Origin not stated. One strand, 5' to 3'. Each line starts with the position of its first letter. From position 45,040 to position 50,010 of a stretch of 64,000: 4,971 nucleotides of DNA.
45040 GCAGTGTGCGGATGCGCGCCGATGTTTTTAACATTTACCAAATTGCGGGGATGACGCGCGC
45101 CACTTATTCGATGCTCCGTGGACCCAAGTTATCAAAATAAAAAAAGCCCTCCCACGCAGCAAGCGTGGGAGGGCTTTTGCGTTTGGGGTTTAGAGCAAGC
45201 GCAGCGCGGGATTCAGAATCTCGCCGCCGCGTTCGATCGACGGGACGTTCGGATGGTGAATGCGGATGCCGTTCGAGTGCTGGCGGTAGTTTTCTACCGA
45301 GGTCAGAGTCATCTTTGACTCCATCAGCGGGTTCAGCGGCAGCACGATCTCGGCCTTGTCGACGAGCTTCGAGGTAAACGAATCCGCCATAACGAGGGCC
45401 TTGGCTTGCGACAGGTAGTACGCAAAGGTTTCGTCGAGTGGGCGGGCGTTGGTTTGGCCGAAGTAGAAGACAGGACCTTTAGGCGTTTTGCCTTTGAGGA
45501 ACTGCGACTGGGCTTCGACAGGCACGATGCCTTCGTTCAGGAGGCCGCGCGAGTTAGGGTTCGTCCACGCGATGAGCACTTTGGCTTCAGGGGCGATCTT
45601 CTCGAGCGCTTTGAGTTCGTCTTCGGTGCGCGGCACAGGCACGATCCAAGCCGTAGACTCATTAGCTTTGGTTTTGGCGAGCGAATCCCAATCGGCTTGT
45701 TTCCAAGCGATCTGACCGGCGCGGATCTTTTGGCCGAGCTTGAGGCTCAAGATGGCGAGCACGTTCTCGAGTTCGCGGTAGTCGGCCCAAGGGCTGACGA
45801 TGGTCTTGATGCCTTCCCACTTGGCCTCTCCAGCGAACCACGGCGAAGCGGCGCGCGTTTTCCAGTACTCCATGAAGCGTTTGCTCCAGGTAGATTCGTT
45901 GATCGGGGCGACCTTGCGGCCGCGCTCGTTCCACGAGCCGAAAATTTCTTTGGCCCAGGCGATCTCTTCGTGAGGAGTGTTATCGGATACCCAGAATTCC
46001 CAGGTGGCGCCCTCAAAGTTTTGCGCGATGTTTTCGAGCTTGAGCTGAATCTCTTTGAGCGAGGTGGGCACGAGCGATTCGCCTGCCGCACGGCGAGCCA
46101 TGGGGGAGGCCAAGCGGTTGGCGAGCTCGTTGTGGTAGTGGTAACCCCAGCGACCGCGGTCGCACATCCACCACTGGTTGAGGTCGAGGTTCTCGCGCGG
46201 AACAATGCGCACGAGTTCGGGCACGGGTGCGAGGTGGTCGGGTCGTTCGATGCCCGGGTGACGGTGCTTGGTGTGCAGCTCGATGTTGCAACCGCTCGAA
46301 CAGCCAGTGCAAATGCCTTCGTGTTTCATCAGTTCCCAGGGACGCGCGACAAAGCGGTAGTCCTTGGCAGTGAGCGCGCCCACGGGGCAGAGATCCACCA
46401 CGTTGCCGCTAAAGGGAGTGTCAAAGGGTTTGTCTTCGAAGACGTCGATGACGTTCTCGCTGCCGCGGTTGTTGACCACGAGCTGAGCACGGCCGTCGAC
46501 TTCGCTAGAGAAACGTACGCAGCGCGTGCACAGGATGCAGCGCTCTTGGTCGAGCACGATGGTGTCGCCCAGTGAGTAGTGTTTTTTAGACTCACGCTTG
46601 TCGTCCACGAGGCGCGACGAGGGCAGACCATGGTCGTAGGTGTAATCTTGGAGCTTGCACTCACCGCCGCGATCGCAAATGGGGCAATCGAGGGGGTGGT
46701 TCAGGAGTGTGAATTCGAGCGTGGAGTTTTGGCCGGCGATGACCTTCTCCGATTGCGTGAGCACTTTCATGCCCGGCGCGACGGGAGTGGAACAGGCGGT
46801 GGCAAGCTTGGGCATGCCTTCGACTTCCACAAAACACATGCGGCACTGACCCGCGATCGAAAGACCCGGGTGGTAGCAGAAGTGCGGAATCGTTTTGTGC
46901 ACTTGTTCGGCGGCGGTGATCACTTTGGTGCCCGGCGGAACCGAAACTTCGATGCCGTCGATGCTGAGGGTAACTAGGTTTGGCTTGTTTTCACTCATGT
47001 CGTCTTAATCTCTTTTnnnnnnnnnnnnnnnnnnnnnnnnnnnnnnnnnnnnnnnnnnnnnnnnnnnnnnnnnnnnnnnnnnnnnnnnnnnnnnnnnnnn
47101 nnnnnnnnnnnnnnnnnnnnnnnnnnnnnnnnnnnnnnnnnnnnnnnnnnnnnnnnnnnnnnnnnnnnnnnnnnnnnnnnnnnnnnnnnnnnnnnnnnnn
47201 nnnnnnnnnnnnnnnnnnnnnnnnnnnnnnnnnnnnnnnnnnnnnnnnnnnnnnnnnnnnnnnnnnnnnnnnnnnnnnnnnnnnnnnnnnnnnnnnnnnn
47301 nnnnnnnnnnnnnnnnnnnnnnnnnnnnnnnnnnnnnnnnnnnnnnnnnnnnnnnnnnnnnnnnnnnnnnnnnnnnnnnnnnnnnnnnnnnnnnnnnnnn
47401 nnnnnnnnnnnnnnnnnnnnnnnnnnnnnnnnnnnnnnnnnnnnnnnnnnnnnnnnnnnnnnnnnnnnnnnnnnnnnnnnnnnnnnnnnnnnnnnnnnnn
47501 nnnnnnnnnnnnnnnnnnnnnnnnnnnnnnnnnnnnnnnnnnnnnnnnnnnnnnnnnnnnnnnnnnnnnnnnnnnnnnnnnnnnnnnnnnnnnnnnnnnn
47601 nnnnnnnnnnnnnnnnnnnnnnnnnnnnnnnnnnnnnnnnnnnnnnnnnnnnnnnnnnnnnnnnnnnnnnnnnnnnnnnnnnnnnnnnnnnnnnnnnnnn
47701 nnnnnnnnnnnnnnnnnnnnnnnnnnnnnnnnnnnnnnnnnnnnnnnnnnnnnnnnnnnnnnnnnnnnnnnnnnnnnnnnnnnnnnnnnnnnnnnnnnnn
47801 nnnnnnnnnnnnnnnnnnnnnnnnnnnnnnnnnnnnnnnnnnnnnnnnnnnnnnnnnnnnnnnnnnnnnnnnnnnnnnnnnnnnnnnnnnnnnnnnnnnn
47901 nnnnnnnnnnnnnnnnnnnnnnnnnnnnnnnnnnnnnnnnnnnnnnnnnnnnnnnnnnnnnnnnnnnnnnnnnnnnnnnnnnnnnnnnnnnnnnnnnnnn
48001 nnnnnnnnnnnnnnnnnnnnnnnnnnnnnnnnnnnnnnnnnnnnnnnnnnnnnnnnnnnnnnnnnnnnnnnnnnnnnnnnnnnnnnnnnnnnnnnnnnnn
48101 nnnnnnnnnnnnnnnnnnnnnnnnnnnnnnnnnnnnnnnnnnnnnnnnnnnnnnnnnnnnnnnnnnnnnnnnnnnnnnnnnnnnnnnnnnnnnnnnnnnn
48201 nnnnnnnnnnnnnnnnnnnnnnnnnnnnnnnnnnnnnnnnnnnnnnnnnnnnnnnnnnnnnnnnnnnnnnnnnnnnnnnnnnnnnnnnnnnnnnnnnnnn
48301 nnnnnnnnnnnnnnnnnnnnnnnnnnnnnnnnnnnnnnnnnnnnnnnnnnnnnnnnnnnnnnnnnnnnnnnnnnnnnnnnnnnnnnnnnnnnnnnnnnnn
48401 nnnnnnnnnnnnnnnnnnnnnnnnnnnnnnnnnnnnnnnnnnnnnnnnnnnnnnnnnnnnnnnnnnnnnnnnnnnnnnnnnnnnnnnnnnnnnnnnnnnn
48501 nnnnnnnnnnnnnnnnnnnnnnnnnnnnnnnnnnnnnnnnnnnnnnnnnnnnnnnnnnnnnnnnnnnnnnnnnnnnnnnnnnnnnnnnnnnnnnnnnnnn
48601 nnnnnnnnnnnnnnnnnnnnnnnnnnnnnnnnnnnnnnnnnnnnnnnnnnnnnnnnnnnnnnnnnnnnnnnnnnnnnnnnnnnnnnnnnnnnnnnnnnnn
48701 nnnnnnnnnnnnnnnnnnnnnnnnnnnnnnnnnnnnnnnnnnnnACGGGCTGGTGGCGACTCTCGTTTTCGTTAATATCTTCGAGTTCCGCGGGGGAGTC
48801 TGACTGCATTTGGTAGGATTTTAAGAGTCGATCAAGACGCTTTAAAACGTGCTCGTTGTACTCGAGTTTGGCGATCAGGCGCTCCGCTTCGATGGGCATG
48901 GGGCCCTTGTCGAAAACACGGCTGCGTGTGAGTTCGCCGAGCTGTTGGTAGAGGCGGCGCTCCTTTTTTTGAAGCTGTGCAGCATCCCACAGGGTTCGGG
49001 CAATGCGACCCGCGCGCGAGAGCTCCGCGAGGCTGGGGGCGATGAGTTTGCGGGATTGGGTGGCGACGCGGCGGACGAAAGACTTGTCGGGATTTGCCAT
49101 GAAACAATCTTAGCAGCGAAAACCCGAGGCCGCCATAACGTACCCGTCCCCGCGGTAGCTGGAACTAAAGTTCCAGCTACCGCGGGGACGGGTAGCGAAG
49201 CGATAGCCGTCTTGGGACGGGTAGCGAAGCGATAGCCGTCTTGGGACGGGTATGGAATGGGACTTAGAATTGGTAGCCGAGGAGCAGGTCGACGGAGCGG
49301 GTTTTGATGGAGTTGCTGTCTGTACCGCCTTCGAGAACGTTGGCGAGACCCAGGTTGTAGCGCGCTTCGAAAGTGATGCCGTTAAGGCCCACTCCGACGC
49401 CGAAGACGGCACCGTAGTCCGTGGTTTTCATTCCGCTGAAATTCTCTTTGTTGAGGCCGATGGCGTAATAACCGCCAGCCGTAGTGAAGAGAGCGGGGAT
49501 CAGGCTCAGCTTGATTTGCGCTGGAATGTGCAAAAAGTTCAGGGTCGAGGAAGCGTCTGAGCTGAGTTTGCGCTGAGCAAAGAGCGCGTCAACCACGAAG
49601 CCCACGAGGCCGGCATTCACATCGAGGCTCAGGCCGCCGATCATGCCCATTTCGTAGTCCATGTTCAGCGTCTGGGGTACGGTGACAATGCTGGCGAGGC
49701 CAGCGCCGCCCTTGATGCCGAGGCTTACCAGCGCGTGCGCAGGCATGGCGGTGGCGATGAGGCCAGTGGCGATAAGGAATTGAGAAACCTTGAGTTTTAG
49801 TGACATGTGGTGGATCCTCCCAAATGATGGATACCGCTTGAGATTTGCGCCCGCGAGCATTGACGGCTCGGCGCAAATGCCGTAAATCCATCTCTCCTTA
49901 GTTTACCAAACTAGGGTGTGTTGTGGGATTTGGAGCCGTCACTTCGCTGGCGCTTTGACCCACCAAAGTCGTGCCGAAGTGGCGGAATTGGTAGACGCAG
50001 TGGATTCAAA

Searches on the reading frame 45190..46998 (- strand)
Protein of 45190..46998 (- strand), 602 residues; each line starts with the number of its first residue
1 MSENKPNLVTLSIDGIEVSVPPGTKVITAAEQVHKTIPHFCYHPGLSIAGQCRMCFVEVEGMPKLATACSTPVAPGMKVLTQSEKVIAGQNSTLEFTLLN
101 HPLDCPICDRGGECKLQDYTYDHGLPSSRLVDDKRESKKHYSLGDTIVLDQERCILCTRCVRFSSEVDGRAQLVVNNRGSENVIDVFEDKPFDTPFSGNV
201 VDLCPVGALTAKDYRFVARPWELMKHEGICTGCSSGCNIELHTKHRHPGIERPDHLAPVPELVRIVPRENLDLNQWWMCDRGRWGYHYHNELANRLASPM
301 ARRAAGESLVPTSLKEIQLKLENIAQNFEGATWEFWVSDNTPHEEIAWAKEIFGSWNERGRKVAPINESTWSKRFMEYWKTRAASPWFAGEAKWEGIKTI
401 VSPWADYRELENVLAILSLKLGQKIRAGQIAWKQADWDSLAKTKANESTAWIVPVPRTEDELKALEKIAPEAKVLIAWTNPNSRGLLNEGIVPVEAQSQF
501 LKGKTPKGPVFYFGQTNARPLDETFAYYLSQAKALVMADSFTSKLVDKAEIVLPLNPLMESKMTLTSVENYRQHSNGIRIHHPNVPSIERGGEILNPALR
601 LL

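Call 43: search_protein_families(library=pfam, proteins=[window:45190-46998:-], max_evalue=0.00001)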
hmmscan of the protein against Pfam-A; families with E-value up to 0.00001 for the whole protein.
window:45190-46998:- (602 aa): 4 families
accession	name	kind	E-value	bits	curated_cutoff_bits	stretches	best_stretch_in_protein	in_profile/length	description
PF22117.2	Fer4_Nqo3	-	1.3e-23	83.4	27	1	144-210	1-67/67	NADH-quinone oxidoreductase subunit 3, ferredoxin-like domain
PF13510.11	Fer2_4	-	8.9e-21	74.2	22.8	1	9-83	4-81/82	2Fe-2S iron-sulfur cluster binding domain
PF10588.14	NADH-G_4Fe-4S_3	-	7.6e-16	57.8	27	1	92-128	3-39/40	NADH-ubiquinone oxidoreductase-G iron-sulfur binding region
PF00111.32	Fer2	-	4.4e-06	27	21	1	14-61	6-50/77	2Fe-2S iron-sulfur cluster binding domain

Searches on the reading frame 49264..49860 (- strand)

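Call 59: search_protein_families(library=pfam, proteins=[window:49264-49860:-], max_evalue=0.00001)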
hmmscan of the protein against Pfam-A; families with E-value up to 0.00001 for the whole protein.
window:49264-49860:- (198 aa): 1 family
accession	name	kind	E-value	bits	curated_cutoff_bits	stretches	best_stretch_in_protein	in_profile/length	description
PF13568.12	OMP_b-brl_2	-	2.4e-06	28.2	27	1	46-176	10-174/175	Outer membrane protein beta-barrel domain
